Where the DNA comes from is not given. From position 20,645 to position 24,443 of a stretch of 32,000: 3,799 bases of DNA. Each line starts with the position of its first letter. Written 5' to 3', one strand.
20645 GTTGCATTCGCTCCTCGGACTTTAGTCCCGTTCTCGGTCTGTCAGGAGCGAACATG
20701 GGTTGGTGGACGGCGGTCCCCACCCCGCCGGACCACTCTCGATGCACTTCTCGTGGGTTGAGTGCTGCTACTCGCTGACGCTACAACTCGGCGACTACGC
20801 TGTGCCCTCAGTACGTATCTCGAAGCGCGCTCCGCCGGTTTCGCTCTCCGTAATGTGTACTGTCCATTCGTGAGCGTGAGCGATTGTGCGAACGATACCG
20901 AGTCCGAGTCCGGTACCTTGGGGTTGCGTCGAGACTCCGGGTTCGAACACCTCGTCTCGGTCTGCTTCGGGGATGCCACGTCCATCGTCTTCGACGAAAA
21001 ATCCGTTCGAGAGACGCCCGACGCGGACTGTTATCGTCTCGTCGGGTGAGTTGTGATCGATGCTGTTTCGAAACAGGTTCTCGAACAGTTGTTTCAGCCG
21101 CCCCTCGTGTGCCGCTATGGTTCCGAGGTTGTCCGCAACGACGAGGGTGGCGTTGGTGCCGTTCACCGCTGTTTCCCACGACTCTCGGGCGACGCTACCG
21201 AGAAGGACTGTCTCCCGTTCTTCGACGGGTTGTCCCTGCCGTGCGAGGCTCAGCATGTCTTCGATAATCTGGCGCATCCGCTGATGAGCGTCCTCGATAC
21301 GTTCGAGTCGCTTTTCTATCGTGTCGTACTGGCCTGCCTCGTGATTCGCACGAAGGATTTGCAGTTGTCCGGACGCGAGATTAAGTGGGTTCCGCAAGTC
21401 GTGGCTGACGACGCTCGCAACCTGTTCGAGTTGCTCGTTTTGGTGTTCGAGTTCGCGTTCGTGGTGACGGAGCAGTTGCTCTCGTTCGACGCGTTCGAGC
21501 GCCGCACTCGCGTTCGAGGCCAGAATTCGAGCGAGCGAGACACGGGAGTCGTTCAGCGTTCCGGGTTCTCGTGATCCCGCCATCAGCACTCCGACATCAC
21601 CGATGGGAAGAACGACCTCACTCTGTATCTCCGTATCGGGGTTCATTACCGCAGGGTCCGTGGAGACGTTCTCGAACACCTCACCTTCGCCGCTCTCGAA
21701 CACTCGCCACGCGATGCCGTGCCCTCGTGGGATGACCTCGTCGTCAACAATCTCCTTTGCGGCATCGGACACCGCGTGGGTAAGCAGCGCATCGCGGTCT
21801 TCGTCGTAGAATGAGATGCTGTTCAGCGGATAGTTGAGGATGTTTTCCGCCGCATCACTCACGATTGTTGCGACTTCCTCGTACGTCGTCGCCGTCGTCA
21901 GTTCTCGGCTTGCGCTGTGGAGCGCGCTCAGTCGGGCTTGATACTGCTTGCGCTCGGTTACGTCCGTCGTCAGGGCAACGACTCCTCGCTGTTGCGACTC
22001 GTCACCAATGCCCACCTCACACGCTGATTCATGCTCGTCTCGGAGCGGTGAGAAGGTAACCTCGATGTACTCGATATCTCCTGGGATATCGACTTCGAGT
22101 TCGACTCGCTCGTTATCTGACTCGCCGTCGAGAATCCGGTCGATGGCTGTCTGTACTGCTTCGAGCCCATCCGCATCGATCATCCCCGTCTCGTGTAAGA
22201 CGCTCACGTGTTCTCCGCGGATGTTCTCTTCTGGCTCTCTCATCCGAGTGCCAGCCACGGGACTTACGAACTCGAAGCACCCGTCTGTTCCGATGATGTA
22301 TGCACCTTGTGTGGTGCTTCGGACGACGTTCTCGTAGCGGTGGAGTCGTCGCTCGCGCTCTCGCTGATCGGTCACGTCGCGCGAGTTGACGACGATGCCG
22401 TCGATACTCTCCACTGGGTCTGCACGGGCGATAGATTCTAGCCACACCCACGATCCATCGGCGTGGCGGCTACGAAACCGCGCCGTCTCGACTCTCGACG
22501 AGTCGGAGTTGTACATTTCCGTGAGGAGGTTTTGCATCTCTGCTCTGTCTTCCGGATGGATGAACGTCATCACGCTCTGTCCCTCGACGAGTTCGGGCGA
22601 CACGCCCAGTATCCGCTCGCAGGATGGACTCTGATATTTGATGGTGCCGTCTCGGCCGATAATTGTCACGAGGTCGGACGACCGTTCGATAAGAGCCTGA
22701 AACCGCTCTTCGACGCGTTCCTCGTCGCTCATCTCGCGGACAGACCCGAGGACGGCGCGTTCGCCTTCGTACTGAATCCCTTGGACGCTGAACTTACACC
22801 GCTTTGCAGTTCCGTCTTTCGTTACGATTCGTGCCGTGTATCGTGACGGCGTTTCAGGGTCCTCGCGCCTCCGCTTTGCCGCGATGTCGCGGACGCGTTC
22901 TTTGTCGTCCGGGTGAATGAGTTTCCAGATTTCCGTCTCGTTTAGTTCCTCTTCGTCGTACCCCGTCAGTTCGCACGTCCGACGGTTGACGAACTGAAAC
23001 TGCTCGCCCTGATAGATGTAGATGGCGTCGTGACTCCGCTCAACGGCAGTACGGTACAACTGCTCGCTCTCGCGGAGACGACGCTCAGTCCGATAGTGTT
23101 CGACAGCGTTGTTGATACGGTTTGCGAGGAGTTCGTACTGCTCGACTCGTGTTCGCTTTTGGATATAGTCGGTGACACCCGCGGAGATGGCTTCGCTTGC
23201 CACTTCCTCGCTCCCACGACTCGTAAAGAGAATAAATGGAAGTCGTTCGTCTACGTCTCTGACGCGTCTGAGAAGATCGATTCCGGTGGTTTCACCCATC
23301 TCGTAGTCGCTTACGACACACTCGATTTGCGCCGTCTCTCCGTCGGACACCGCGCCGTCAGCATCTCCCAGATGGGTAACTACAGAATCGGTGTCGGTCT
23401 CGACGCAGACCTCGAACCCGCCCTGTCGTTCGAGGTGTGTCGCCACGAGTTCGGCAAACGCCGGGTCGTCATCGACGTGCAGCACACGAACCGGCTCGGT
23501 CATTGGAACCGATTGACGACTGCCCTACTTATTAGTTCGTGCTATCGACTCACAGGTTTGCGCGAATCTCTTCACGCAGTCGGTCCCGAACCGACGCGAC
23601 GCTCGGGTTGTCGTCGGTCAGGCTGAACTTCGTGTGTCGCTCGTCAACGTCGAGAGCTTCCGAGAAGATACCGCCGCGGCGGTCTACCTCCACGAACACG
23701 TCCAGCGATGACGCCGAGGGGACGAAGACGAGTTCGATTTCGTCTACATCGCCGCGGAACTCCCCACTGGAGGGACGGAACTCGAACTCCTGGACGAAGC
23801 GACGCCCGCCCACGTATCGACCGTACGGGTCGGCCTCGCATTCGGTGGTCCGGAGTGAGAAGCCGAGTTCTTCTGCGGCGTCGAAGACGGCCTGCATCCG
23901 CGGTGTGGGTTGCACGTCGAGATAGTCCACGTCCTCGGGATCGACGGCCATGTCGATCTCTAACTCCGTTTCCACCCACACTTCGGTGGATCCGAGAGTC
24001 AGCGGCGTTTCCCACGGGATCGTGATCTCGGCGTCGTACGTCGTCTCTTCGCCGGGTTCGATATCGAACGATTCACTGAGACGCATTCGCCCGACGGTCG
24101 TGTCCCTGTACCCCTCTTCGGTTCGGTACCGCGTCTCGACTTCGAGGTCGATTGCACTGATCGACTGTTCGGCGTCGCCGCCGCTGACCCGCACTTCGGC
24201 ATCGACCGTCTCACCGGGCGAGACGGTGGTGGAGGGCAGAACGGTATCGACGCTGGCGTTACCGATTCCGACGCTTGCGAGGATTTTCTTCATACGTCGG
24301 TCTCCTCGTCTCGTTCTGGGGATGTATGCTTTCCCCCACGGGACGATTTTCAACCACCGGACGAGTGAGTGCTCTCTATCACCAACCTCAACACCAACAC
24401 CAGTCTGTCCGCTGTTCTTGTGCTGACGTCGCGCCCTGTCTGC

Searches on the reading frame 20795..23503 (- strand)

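Call 10: search_protein_families(library=pfam, proteins=[window:20795-23503:-], max_evalue=0.001)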
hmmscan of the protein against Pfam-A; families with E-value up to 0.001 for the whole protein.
window:20795-23503:- (902 aa): 11 families
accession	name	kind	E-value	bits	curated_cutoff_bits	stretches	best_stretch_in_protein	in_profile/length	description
PF08447.18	PAS_3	-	6.5e-26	90.9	25.6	2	290-361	3-74/89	PAS fold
PF02518.31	HATPase_c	-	1e-19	71.4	26.4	1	800-897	3-106/111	Histidine kinase-, DNA gyrase B-, and HSP90-like ATPase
PF00989.32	PAS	-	1.1e-18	67.7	22.6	2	266-376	1-112/113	PAS fold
PF13426.13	PAS_9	-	2.8e-18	66.5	27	2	279-379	4-103/103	PAS domain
PF08448.16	PAS_4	-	5.4e-17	62.5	23.1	2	273-382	2-110/110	PAS fold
PF00072.30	Response_reg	-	4.6e-16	59.4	30.2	1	7-121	1-104/111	Response regulator receiver domain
PF13185.12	GAF_2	-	1.2e-15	58.3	28.6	1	539-670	2-136/136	GAF domain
PF00512.31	HisKA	-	1e-13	51.6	26.9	1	692-758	2-65/66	His Kinase A (phospho-acceptor) domain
PF13188.13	PAS_8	-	2.7e-11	43.4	21.8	1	149-201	2-55/65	PAS domain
PF14598.12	PAS_11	-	5.4e-06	26.8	25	0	299-356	25-80/109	PAS domain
PF13492.12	GAF_3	-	8e-05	23.5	27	1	542-671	3-129/129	GAF domain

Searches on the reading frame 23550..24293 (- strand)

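Call 10: search_protein_families(library=pfam, proteins=[window:23550-24293:-], max_evalue=0.001)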
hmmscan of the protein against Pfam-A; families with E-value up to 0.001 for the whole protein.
window:23550-24293:- (247 aa): 1 family
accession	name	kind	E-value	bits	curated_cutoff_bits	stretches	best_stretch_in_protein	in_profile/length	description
PF07070.16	Spo0M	-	1.4e-74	250.8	23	1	1-207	1-213/213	SpoOM protein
